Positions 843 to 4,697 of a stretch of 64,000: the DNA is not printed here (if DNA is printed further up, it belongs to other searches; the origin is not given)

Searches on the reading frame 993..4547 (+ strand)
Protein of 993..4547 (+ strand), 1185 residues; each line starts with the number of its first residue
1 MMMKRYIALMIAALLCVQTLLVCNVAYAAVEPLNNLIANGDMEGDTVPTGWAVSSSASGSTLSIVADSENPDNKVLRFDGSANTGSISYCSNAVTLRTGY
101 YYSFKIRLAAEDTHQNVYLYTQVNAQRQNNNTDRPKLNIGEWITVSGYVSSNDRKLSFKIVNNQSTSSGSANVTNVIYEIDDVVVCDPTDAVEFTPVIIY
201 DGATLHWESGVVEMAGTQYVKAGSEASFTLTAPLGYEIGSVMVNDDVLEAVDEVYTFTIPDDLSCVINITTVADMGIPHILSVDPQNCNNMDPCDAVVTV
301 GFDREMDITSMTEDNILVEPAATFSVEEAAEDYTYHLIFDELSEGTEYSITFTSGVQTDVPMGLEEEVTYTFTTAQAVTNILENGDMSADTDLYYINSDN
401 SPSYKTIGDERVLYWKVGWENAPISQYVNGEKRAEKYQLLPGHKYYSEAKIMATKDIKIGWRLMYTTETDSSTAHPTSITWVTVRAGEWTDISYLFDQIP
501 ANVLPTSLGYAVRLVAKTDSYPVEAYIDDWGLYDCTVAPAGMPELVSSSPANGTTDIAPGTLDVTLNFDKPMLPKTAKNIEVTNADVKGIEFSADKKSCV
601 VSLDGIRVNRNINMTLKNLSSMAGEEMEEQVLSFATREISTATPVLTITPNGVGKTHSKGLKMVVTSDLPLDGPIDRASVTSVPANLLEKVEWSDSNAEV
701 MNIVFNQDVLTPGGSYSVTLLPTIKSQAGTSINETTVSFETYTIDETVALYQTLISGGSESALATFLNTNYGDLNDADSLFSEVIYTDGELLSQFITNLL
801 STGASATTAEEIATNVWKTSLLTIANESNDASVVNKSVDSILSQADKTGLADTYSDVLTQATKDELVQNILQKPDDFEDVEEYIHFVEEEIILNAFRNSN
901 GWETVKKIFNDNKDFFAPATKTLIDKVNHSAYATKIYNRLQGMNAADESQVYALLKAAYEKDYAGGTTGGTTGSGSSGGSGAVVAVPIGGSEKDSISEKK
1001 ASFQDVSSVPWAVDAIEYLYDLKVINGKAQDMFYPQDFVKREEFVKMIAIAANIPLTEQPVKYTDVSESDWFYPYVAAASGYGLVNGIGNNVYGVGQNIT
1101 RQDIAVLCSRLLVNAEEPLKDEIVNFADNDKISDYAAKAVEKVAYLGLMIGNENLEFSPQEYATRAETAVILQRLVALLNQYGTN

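Call 19: search_protein_families(library=pfam, proteins=[window:993-4547:+], max_evalue=0.001)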
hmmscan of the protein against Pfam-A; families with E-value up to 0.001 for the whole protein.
window:993-4547:+ (1185 aa): 2 families
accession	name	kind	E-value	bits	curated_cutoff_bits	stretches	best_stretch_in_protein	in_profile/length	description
PF00395.25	SLH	-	2.4e-34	117.5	20.8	3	1003-1044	2-43/44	S-layer homology domain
PF13205.12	Big_5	-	4.6e-15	56.7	23.6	2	278-374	5-105/105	Bacterial Ig-like domain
